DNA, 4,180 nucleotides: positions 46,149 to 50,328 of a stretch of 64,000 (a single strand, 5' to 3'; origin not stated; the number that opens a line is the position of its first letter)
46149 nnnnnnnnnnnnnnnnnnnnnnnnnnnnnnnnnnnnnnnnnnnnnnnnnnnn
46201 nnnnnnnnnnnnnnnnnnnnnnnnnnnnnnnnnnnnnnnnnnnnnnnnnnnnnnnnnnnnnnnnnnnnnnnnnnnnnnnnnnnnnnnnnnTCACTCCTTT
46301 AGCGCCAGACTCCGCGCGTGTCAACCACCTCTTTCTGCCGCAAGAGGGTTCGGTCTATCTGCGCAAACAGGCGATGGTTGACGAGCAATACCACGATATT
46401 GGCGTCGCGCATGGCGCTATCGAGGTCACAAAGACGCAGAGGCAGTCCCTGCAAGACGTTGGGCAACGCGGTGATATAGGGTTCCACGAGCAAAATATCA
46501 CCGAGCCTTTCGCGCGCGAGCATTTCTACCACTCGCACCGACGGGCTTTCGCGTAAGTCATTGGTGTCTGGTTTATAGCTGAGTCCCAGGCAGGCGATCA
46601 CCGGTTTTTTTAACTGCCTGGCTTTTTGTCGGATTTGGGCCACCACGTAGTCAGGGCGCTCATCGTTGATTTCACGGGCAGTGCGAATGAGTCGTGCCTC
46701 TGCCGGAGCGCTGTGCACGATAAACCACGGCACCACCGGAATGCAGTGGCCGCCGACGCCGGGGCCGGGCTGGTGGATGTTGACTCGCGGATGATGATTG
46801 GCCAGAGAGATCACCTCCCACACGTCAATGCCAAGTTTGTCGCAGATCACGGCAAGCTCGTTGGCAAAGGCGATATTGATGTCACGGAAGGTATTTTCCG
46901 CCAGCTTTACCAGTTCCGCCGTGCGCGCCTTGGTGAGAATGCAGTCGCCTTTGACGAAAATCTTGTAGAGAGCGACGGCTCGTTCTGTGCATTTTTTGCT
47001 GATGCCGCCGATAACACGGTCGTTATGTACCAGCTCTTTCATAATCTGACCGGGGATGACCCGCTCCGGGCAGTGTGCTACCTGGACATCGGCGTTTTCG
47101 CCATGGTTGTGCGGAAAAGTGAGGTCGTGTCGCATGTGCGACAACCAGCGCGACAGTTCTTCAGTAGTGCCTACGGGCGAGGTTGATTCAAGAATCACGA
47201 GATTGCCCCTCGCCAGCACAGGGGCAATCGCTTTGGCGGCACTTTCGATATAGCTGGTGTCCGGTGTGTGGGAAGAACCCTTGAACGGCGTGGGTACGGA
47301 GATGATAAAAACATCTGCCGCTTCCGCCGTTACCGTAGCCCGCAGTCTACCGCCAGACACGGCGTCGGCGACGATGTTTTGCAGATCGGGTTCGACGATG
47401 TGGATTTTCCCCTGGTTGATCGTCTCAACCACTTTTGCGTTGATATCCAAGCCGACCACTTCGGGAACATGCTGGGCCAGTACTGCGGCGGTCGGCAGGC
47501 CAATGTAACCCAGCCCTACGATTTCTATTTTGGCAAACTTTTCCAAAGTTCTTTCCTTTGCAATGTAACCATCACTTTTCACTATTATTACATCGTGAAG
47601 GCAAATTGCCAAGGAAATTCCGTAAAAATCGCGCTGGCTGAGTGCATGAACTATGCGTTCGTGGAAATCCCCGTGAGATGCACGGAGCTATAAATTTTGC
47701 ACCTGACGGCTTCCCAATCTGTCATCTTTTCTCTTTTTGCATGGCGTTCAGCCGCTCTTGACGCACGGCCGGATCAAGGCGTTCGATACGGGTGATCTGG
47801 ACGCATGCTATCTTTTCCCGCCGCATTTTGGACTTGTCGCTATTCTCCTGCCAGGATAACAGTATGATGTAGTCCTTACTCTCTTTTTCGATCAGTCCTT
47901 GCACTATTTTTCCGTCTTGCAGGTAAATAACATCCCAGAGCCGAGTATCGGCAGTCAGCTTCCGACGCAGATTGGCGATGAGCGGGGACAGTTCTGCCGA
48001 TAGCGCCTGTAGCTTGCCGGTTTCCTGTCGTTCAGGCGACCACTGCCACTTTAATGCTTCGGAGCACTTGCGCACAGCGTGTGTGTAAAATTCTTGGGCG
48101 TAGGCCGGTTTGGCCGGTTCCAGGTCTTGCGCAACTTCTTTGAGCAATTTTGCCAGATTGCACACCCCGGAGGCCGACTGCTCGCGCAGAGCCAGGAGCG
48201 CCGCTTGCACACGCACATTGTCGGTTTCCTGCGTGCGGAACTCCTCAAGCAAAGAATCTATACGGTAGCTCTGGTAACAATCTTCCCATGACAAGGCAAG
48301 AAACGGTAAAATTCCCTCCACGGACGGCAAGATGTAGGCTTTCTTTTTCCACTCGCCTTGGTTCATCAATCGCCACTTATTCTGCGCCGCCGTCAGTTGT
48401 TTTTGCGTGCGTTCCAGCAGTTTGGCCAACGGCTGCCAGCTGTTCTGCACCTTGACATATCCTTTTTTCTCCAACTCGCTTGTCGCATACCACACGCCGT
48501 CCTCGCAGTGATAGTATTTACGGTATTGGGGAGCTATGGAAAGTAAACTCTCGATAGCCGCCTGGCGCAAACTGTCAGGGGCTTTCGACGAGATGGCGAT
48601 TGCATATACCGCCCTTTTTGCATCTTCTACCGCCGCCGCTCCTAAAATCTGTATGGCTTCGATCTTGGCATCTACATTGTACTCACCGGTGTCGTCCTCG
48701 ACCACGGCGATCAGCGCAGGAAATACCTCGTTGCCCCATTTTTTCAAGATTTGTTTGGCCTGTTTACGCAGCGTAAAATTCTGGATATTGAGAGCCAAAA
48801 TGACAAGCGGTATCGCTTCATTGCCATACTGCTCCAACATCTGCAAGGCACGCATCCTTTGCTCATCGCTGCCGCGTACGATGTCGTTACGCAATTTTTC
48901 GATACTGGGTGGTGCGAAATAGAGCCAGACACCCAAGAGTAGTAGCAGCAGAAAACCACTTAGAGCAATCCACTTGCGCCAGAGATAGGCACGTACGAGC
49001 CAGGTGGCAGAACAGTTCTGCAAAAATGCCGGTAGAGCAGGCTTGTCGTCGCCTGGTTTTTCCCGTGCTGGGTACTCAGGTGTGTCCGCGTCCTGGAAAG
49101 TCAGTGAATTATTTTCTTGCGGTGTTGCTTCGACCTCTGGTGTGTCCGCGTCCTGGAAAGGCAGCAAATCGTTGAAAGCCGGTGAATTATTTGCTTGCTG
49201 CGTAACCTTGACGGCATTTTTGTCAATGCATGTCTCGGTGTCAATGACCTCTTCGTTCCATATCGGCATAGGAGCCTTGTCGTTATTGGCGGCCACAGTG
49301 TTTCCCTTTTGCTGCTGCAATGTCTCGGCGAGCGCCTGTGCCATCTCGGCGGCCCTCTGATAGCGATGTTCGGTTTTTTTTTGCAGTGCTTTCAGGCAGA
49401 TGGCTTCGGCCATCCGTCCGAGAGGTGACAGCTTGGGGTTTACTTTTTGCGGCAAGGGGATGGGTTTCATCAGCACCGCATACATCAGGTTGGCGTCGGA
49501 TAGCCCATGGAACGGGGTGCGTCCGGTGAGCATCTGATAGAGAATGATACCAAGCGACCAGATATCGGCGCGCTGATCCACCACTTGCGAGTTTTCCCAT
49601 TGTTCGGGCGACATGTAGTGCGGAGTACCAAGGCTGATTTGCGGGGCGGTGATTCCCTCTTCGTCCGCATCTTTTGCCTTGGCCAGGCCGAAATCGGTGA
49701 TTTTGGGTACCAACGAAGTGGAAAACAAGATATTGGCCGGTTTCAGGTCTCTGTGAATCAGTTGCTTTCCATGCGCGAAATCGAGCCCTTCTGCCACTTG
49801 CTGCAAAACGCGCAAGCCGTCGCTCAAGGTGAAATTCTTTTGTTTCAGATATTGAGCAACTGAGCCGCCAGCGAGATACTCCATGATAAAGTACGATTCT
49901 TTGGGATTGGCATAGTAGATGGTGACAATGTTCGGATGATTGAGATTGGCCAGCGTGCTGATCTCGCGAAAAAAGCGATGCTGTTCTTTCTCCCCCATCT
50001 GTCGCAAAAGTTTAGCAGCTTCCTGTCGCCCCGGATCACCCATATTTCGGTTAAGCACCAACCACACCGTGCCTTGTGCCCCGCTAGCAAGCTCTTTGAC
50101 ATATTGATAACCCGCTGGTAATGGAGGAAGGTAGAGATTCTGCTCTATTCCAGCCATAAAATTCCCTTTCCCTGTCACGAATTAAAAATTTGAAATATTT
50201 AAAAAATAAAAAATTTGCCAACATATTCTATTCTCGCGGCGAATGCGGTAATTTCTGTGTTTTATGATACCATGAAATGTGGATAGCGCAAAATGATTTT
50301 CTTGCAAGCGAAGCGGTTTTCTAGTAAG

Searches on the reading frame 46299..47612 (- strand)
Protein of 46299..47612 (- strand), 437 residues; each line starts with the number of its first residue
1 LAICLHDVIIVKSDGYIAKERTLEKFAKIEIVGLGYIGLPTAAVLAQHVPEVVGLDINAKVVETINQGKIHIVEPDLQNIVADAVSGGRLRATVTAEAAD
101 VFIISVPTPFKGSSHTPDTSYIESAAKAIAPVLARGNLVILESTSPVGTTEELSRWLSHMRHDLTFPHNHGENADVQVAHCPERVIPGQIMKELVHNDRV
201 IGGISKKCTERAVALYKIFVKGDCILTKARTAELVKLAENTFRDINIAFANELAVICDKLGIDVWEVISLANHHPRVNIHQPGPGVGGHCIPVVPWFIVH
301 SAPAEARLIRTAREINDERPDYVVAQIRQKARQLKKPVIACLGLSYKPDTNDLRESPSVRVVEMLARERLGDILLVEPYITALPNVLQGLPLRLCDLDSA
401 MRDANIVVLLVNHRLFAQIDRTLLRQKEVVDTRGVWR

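Call 80: search_protein_families(library=pfam, proteins=[window:46299-47612:-], max_evalue=0.0001)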
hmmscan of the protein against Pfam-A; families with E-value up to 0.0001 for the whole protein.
window:46299-47612:- (437 aa): 3 families
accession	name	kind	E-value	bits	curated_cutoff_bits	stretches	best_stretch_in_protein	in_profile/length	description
PF03721.20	UDPG_MGDP_dh_N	-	1.4e-54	185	27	1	28-212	2-183/187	UDP-glucose/GDP-mannose dehydrogenase family, NAD binding domain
PF00984.24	UDPG_MGDP_dh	-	2.9e-30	104.7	25.4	1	230-317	1-93/94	UDP-glucose/GDP-mannose dehydrogenase family, central domain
PF03720.21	UDPG_MGDP_dh_C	-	5.6e-17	62.4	30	1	340-436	1-101/103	UDP-glucose/GDP-mannose dehydrogenase family, UDP binding domain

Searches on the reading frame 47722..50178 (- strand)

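Call 80: search_protein_families(library=pfam, proteins=[window:47722-50178:-], max_evalue=0.0001)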
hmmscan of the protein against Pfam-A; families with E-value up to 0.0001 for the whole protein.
window:47722-50178:- (818 aa): 2 families
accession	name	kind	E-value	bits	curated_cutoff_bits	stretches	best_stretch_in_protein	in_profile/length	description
PF00069.31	Pkinase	-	2.3e-49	168.6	31.7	1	24-274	1-253/263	Protein kinase domain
PF07714.23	PK_Tyr_Ser-Thr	-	1e-39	136.9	23.1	1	26-244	3-227/258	Protein tyrosine and serine/threonine kinase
